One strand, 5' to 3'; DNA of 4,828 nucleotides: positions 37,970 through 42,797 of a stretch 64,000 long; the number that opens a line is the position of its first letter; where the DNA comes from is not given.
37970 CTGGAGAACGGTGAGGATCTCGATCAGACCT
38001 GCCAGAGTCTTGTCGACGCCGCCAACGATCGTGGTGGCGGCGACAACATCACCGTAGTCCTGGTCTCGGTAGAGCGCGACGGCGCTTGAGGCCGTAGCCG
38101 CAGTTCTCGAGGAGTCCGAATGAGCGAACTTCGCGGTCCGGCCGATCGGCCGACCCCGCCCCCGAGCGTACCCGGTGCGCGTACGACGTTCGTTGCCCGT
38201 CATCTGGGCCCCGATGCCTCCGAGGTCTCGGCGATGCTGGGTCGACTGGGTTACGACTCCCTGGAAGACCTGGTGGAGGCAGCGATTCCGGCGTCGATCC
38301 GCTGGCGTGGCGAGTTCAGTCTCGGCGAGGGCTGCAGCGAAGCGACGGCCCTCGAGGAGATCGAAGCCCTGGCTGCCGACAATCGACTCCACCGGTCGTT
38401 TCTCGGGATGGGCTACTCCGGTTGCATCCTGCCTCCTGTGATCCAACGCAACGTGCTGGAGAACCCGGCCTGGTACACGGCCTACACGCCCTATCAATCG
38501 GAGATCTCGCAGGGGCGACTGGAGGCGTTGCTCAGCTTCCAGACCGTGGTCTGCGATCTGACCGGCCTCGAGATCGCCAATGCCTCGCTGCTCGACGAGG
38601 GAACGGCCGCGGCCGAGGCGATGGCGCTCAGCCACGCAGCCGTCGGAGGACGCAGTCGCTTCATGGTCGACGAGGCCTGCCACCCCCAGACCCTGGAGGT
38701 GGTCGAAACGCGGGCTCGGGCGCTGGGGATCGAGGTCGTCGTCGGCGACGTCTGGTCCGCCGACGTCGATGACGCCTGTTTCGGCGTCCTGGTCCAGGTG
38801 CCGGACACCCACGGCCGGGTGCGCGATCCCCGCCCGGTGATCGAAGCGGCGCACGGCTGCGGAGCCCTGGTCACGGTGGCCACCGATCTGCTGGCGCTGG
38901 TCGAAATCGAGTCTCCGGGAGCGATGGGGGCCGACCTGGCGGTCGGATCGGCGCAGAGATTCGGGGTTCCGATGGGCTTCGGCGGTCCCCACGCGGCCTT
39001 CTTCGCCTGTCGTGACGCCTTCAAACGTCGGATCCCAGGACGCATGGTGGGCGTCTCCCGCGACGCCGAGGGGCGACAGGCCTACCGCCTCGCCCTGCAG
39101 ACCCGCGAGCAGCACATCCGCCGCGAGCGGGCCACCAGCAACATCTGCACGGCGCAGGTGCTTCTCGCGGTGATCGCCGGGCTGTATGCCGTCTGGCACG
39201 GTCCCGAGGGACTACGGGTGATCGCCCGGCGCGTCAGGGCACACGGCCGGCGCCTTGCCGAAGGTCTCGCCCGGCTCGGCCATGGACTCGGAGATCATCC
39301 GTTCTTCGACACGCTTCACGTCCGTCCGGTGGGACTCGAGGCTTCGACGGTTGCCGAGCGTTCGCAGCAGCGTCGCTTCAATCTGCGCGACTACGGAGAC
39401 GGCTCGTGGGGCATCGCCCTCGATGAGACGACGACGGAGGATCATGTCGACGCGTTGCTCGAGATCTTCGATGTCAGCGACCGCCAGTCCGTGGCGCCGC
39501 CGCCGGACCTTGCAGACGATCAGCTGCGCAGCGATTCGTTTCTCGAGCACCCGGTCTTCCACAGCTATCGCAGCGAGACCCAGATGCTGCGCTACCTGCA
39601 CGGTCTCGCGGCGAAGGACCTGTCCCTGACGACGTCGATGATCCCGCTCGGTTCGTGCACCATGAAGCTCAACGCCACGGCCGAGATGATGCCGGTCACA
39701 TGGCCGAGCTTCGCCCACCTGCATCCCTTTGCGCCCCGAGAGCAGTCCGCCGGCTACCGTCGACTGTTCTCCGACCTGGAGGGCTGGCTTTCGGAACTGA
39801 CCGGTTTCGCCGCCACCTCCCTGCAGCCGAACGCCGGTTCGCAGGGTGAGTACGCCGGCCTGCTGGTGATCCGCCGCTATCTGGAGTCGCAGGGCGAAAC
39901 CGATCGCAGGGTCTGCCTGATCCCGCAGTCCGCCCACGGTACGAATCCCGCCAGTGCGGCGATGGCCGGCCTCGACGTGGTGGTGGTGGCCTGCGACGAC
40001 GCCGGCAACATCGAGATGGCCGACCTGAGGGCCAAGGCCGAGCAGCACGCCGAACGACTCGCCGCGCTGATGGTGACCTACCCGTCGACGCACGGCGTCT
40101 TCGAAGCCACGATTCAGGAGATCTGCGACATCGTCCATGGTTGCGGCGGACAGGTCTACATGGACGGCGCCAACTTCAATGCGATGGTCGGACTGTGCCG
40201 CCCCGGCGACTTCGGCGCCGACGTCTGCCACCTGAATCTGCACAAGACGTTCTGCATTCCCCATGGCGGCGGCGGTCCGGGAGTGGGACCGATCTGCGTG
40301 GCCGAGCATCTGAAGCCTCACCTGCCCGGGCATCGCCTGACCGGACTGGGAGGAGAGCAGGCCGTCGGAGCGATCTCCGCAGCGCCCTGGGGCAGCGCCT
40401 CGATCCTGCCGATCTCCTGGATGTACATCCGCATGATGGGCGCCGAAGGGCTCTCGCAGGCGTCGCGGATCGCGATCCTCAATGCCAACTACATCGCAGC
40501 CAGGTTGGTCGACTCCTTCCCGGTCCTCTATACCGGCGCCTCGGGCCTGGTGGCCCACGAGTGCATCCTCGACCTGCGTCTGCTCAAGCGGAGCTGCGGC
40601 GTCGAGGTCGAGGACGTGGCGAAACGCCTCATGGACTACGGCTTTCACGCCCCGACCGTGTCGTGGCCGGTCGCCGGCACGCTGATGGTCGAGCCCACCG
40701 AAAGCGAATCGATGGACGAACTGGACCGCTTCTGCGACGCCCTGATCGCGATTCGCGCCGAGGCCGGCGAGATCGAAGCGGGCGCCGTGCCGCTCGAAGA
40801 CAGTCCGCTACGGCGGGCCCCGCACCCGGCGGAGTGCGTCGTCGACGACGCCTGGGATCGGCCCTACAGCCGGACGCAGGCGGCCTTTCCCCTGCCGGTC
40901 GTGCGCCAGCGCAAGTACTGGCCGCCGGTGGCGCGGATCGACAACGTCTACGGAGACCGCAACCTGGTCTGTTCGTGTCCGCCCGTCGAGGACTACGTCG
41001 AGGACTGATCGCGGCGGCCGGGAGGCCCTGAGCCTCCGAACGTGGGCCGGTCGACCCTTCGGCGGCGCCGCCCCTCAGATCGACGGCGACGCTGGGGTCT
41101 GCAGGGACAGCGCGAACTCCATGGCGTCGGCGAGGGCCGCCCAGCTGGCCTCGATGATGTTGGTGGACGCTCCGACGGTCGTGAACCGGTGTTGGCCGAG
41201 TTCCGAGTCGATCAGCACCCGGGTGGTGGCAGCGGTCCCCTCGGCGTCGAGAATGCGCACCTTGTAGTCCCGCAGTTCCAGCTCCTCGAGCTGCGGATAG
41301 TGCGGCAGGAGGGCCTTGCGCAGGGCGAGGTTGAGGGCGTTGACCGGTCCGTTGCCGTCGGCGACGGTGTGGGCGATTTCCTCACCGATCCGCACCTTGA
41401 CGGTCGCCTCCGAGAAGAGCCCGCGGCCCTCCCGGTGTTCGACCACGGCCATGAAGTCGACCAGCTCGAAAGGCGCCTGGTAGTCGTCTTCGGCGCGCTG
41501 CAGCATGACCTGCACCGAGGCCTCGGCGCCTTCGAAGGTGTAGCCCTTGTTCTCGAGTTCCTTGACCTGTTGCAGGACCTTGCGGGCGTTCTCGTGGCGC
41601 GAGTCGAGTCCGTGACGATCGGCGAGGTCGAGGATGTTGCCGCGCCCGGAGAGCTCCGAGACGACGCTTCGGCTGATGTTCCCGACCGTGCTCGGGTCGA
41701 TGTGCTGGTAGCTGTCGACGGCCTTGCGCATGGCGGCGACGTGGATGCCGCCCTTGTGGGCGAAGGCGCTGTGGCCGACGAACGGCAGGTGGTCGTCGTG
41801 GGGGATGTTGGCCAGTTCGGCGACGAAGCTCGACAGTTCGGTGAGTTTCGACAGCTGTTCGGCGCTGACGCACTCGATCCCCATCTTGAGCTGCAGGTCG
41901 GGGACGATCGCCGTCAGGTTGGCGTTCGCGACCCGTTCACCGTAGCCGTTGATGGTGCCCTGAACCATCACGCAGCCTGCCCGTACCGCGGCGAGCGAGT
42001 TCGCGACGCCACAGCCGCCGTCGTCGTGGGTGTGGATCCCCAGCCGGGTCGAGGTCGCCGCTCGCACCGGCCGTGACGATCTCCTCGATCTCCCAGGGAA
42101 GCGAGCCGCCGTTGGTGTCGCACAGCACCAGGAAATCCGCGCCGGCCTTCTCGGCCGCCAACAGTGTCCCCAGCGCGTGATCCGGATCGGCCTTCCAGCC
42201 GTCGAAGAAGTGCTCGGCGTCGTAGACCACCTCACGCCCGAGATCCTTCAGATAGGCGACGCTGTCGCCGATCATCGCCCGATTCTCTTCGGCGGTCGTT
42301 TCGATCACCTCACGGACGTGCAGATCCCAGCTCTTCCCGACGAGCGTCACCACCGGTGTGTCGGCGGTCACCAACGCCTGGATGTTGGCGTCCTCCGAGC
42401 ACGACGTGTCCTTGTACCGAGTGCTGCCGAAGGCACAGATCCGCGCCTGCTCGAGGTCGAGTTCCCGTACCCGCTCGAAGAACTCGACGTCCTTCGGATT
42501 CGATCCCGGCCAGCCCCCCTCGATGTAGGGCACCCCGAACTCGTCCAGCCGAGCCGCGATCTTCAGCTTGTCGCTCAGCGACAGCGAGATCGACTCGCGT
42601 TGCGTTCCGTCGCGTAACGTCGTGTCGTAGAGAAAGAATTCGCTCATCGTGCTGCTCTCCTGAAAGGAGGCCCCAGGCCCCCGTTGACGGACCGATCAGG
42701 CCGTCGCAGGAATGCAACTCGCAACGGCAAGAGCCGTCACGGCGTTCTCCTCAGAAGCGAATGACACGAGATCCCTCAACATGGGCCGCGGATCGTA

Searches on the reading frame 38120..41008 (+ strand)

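Call 44: search_protein_families(library=pfam, proteins=[window:38120-41008:+])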
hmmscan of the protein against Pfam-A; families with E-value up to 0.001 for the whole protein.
window:38120-41008:+ (962 aa): 2 families
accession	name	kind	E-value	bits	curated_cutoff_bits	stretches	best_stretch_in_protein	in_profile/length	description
PF02347.22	GDC-P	-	3.2e-183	609.9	26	2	27-450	2-429/429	Glycine cleavage system P-protein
PF21478.3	GcvP2_C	-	3.1e-56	188.9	27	1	781-902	1-122/122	Glycine dehydrogenase, C-terminal domain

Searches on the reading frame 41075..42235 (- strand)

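Call 44: search_protein_families(library=pfam, proteins=[window:41075-42235:-])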
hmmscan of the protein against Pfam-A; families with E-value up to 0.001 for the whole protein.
window:41075-42235:- (386 aa): 3 families
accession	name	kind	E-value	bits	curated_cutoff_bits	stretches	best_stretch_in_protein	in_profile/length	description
PF08502.15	LeuA_dimer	-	4.7e-22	78.7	24.9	1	237-374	3-129/131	LeuA allosteric (dimerisation) domain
PF00682.25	HMGL-like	-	1.6e-15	57.7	29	1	61-138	184-260/260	HMGL-like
PF22617.1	HCS_D2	-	2.7e-13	50.5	27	1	153-230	2-80/82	Homocitrate synthase post-HMGL domain-like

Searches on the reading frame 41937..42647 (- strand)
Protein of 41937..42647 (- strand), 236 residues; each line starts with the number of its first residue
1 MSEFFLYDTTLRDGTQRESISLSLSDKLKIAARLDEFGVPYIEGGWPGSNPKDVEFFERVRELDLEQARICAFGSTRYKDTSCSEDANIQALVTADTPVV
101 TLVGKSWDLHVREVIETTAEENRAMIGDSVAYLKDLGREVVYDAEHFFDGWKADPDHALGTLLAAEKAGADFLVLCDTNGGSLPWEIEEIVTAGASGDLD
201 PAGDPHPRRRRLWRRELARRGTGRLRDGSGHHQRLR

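Call 13: search_protein_families(library=pfam, proteins=[window:41937-42647:-])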
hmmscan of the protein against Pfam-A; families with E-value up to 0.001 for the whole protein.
window:41937-42647:- (236 aa): 1 family
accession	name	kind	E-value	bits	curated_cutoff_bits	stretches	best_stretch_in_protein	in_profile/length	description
PF00682.25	HMGL-like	-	5.9e-22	78.7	29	1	6-192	4-178/260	HMGL-like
